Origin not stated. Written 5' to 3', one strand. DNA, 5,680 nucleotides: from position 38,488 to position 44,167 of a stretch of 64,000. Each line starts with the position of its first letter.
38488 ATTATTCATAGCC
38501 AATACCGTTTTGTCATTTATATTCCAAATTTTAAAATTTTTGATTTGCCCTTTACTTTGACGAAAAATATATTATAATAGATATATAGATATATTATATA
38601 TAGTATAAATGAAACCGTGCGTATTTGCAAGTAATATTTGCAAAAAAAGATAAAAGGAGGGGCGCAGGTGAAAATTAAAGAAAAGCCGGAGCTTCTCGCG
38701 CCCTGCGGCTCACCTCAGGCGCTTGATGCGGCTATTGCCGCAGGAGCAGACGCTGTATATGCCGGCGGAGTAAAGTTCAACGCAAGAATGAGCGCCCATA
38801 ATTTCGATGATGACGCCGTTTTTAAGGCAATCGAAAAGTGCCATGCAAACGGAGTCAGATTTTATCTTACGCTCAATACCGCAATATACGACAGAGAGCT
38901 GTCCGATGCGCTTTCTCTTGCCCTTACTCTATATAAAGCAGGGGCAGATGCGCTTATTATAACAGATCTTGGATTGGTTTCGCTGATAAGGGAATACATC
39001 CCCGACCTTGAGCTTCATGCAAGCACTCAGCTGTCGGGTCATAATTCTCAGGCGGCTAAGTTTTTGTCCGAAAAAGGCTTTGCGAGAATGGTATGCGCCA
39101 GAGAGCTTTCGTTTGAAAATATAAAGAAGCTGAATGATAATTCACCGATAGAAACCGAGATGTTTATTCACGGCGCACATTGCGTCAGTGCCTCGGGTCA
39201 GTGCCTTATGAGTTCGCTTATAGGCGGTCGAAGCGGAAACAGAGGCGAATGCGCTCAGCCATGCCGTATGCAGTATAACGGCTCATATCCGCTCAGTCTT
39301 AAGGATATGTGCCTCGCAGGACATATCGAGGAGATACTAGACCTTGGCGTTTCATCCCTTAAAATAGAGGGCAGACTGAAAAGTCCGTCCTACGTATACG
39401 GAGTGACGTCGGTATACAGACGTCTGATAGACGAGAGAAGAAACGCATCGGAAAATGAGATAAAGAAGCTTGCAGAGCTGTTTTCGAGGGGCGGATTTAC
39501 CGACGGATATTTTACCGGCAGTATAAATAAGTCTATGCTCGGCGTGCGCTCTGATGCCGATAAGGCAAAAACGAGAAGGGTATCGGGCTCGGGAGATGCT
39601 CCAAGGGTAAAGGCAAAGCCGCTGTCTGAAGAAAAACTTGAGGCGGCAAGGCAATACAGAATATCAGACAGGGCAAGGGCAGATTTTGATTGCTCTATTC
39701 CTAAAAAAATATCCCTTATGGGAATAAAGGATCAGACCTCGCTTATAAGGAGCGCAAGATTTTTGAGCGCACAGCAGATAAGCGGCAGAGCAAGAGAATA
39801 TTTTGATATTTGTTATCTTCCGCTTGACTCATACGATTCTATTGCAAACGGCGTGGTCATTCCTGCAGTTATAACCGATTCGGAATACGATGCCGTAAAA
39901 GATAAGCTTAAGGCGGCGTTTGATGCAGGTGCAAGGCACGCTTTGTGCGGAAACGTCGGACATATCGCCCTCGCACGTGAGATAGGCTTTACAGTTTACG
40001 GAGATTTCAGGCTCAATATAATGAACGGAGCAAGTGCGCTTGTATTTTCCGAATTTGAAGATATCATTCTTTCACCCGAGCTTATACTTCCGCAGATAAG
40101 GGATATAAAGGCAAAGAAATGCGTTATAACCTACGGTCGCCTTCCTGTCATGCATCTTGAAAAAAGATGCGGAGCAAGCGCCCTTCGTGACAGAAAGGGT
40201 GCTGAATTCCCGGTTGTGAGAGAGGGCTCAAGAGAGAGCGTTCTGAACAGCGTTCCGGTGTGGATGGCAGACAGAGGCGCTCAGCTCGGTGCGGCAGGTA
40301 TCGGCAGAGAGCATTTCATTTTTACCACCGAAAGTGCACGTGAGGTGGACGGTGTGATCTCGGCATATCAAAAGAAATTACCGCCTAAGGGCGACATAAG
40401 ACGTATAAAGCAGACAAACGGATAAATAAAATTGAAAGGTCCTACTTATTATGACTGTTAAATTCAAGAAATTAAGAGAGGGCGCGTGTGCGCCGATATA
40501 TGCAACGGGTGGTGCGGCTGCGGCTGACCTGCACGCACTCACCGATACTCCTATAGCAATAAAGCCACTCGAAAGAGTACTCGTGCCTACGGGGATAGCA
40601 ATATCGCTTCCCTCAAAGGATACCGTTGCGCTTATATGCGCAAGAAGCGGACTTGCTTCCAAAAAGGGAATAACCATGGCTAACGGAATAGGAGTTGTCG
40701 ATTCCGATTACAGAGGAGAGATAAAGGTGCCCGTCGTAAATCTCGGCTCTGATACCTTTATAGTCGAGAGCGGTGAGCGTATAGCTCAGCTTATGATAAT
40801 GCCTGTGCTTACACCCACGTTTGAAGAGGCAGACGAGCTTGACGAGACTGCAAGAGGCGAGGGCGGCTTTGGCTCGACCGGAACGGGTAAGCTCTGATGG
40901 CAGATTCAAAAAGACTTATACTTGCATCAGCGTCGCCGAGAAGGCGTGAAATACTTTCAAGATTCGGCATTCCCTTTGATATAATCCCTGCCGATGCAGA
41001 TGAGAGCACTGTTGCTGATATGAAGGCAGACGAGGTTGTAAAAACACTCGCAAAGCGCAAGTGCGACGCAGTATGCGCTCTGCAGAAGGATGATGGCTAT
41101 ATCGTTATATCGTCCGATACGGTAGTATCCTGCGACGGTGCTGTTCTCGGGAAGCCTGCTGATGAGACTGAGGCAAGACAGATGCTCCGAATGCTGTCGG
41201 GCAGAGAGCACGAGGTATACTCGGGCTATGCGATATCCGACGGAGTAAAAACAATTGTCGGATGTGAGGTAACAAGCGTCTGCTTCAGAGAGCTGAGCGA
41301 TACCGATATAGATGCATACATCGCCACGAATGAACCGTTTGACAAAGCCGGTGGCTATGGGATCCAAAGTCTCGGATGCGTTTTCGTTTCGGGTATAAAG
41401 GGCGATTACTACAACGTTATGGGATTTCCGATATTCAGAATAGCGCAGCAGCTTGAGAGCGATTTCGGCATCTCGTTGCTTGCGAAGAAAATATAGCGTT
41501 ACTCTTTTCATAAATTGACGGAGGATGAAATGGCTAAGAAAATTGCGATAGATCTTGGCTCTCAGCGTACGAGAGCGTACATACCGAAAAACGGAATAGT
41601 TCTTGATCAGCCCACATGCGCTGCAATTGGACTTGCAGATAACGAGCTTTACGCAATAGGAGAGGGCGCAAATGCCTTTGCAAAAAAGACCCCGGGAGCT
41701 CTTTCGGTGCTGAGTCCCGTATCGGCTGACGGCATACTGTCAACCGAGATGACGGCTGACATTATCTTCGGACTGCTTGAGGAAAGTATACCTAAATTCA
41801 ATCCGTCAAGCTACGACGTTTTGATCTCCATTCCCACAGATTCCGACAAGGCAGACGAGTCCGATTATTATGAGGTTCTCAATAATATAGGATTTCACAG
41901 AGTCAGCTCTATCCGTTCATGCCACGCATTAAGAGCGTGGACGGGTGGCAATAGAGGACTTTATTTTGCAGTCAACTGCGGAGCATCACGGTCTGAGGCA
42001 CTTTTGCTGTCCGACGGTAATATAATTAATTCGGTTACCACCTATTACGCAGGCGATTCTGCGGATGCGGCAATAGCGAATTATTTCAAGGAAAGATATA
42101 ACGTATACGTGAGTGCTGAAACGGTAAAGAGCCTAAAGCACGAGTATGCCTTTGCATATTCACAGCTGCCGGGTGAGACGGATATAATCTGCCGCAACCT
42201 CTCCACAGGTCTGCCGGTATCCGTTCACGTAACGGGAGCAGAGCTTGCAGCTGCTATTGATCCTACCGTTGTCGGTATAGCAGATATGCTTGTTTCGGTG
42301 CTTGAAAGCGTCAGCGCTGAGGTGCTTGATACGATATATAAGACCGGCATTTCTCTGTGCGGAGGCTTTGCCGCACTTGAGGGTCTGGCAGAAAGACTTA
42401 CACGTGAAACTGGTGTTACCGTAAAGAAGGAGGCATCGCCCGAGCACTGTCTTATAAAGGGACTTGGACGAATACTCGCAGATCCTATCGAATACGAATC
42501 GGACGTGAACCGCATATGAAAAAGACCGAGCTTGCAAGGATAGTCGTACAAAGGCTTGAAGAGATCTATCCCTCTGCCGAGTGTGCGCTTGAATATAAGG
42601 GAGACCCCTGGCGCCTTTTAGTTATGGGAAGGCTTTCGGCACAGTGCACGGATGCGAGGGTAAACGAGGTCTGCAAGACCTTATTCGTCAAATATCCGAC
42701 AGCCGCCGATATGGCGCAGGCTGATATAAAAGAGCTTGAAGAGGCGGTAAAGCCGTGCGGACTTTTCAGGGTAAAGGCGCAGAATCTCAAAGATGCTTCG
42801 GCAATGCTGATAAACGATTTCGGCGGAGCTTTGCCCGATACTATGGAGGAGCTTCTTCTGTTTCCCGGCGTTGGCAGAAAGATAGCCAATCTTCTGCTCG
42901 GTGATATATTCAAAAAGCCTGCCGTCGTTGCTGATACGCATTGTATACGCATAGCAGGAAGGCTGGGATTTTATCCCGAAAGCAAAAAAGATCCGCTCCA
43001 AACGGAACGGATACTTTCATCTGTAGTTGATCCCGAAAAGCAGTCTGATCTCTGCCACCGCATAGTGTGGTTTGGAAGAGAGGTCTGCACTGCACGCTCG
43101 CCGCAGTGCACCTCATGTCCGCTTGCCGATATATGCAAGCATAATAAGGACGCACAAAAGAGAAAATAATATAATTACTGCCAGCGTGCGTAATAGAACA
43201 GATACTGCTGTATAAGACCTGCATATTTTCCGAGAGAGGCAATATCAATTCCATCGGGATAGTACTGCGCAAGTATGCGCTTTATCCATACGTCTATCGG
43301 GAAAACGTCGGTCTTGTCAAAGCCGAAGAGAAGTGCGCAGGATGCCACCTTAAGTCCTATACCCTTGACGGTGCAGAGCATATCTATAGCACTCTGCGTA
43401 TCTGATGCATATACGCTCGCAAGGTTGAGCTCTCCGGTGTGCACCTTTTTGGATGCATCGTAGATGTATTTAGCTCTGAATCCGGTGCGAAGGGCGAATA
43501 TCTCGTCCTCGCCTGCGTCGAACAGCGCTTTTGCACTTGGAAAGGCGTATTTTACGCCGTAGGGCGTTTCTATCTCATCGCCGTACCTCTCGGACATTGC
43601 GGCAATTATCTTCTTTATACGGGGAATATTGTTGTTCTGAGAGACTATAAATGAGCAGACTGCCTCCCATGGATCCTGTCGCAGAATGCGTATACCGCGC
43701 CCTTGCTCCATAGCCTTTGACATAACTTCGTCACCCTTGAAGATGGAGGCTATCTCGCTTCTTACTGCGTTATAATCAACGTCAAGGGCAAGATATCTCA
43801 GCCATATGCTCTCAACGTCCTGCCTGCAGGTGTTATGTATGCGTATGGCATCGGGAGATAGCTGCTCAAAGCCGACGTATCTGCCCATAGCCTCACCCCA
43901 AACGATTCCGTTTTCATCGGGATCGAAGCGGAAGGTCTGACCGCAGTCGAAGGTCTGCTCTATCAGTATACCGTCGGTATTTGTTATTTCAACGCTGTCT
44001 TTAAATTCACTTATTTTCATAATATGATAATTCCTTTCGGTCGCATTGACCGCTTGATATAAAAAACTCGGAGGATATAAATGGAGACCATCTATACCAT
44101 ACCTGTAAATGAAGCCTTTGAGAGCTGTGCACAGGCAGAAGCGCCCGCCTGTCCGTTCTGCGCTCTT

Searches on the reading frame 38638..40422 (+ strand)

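Call 90: search_protein_families(library=pfam, proteins=[window:38638-40422:+], max_evalue=0.001)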
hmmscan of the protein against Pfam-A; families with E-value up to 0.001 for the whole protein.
window:38638-40422:+ (595 aa): 1 family
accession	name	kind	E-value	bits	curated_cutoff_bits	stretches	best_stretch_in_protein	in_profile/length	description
PF01136.24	Peptidase_U32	-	2.7e-73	246.5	22.4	1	96-295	9-230/233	Peptidase family U32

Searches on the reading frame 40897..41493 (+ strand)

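Call 90: search_protein_families(library=pfam, proteins=[window:40897-41493:+], max_evalue=0.001)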
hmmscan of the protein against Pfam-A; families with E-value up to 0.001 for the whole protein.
window:40897-41493:+ (199 aa): 1 family
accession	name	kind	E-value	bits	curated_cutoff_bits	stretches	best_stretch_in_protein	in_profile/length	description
PF02545.19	Maf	-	1.5e-61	207.8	27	1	6-187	1-185/187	Maf-like protein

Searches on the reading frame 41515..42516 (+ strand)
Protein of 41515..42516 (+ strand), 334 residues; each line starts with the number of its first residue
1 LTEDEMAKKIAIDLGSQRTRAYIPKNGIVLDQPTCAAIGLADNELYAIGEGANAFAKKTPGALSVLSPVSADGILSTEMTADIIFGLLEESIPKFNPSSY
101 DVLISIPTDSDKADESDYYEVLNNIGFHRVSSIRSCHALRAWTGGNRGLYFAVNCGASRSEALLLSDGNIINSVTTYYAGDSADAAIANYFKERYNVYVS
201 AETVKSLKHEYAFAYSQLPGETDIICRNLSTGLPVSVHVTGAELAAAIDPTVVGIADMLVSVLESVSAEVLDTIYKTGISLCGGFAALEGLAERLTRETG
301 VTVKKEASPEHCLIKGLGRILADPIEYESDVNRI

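Call 90: search_protein_families(library=pfam, proteins=[window:41515-42516:+], max_evalue=0.001)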
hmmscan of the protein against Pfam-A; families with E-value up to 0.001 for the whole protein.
window:41515-42516:+ (334 aa): 3 families
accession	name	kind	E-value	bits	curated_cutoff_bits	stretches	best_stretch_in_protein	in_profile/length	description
PF06723.19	MreB_Mbl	-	3.5e-51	174.4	27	1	8-323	2-321/327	MreB/Mbl protein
PF00022.25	Actin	-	1.4e-07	30.9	27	0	8-194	5-190/410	Actin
PF25229.1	Salactin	-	1.1e-05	25.1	27.1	1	11-305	5-309/335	Salactin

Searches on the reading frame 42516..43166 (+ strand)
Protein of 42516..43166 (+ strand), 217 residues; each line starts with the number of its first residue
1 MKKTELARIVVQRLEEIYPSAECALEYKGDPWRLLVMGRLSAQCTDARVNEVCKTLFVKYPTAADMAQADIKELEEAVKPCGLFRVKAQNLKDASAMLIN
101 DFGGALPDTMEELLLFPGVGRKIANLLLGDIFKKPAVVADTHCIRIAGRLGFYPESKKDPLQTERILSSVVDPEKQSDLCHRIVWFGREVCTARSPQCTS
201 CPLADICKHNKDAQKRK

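Call 90: search_protein_families(library=pfam, proteins=[window:42516-43166:+], max_evalue=0.001)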
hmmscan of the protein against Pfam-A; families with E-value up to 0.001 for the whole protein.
window:42516-43166:+ (217 aa): 3 families
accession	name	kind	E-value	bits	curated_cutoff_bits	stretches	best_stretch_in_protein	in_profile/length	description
PF00730.31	HhH-GPD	-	3.9e-21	75.8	26.2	1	40-171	5-106/108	HhH-GPD superfamily base excision DNA repair protein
PF10576.14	EndIII_4Fe-2S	-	8.7e-07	29.5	20.5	1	191-207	1-17/17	Iron-sulfur binding domain of endonuclease III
PF00633.29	HHH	-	9.3e-05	22.5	24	1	102-128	2-28/30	Helix-hairpin-helix motif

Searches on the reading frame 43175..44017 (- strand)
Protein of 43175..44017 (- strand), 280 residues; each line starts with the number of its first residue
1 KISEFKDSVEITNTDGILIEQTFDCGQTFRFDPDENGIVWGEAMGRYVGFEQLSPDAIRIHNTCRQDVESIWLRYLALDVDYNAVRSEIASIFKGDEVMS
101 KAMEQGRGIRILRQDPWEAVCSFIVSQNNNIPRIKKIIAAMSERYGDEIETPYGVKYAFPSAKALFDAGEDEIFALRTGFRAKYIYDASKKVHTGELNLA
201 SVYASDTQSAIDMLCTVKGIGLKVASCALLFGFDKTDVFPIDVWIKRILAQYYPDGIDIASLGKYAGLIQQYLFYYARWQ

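Call 90: search_protein_families(library=pfam, proteins=[window:43175-44017:-], max_evalue=0.001)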
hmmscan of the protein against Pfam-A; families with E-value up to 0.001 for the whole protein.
window:43175-44017:- (280 aa): 2 families
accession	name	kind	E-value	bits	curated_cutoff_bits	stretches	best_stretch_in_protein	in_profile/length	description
PF07934.18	OGG_N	-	3.9e-19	69.4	23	1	17-119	9-114/115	8-oxoguanine DNA glycosylase, N-terminal domain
PF00730.31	HhH-GPD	-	9.5e-09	36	26.2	1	122-253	2-87/108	HhH-GPD superfamily base excision DNA repair protein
